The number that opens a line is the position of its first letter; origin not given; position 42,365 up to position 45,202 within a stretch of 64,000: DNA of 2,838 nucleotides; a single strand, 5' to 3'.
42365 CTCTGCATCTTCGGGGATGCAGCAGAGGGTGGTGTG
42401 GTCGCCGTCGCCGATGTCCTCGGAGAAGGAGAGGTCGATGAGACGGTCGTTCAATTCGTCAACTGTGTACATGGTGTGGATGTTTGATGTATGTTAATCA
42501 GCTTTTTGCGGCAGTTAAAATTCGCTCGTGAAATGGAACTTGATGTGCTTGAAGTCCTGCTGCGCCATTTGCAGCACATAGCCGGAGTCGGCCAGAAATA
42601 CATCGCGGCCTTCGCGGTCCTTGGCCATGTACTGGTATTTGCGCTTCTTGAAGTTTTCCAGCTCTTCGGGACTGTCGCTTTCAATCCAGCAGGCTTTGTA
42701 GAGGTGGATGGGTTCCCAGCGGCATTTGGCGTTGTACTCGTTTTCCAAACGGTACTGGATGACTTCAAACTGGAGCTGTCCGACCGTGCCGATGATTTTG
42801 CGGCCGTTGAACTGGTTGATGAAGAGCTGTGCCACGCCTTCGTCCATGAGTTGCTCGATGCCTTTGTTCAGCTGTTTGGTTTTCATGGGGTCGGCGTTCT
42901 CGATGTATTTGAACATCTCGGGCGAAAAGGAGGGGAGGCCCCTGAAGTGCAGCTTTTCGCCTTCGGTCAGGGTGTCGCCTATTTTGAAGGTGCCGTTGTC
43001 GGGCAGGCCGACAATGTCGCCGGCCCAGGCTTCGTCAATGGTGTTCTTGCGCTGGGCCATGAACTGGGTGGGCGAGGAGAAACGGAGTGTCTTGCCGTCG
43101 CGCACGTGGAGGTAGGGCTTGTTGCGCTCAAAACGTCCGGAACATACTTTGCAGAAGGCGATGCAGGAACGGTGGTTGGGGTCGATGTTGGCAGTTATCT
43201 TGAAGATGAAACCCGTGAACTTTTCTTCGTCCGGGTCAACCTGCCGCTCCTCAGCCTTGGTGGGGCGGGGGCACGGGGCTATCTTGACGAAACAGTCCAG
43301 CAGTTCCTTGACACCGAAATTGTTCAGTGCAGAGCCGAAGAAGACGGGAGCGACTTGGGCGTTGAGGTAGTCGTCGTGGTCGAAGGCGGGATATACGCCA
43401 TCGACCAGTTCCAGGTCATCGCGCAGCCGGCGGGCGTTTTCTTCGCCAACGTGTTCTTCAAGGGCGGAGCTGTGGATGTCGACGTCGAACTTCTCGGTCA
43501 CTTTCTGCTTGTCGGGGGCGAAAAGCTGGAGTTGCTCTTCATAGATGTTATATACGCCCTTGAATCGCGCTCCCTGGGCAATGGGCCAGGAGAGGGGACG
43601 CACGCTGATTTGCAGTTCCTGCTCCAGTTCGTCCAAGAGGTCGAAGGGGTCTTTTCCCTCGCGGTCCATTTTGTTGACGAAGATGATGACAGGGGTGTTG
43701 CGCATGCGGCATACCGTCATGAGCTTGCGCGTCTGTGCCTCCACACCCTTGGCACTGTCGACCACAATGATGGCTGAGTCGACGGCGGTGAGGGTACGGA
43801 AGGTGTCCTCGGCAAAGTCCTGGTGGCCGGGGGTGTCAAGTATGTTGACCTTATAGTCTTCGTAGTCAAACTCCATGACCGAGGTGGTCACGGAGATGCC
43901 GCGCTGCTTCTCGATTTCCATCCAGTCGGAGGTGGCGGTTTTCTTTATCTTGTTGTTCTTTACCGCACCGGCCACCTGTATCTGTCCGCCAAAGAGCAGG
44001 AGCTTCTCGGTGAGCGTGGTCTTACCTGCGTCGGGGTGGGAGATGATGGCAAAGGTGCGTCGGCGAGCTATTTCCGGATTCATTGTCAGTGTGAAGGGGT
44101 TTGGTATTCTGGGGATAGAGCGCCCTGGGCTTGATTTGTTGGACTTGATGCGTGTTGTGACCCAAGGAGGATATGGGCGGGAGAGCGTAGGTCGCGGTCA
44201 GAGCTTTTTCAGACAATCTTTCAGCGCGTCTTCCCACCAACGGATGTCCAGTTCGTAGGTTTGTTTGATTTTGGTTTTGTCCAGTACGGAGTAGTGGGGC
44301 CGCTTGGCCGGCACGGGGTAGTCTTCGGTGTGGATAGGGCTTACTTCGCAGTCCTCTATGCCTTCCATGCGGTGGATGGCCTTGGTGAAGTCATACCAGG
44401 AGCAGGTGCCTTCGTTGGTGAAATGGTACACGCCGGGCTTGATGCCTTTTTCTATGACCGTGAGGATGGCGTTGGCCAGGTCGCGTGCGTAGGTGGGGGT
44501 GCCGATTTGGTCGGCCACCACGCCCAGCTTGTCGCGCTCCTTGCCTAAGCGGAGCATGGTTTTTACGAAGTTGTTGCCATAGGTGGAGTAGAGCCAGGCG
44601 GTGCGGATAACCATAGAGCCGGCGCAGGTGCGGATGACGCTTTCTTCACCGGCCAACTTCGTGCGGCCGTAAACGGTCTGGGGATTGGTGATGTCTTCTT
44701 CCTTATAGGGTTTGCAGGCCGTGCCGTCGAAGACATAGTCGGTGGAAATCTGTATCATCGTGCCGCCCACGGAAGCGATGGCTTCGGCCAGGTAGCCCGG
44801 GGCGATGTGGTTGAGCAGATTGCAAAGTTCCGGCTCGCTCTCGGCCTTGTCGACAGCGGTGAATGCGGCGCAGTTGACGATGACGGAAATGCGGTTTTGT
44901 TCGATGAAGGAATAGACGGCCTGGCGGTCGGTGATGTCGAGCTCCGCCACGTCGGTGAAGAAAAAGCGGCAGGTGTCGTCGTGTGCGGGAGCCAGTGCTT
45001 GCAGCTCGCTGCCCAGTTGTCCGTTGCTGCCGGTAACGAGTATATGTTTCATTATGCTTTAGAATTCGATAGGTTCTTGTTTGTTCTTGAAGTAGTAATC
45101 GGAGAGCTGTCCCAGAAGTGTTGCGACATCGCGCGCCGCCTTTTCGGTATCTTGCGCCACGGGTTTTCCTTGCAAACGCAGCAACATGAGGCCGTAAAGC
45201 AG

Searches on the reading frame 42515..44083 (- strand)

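Call 7: search_protein_families(library=pfam, proteins=[window:42515-44083:-], max_evalue=0.01)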
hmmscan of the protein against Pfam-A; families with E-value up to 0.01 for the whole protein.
window:42515-44083:- (522 aa): 11 families
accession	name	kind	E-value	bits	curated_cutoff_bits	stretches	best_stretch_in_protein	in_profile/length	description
PF00009.33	GTP_EFTU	-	1.4e-53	181.7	26.5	1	7-270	2-187/188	Elongation factor Tu GTP binding domain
PF16658.11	RF3_C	-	3e-45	153.7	40.1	1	380-507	1-131/132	Class II release factor RF3, C-terminal domain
PF22042.2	EF-G_D2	-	1.6e-23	83.1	27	1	288-374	1-83/84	Elongation factor G domain 2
PF01926.29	MMR_HSR1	-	2.3e-08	34.6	21.9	1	11-138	2-113/113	50S ribosome-binding GTPase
PF03144.31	GTP_EFTU_D2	-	2.4e-05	25.1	30.3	1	308-373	3-73/73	Elongation factor Tu domain 2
PF02421.24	FeoB_N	-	0.0001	22.3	27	1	61-164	31-141/156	Ferrous iron transport protein B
PF00025.27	Arf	-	0.00029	20.8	22.3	1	67-162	48-148/174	ADP-ribosylation factor family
PF14492.12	EFG_III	-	0.00056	20.4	27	1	390-455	6-72/75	Elongation Factor G, domain III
PF09439.16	SRPRB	-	0.0019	18.1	25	1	8-114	3-89/178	Signal recognition particle receptor beta subunit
PF00071.28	Ras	-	0.0021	18.1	21.6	1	62-144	33-119/162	Ras family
PF03193.22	RsgA_GTPase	-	0.0044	17.3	30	0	100-172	22-95/174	RsgA GTPase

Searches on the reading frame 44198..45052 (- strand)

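Call 7: search_protein_families(library=pfam, proteins=[window:44198-45052:-], max_evalue=0.01)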
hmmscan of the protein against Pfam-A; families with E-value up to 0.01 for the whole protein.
window:44198-45052:- (284 aa): 4 families
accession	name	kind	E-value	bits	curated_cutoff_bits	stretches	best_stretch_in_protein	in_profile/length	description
PF04321.23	RmlD_sub_bind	-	6e-104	347.6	27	1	3-283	2-284/287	RmlD substrate binding domain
PF01370.27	Epimerase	-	7.6e-21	75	20.9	1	4-209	1-237/240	NAD dependent epimerase/dehydratase family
PF16363.11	GDP_Man_Dehyd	-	6.4e-15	55.9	27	1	35-163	56-193/332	GDP-mannose 4,6 dehydratase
PF02719.21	Polysacc_synt_2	-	5.6e-06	26.2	20.2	1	38-160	61-170/293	Polysaccharide biosynthesis protein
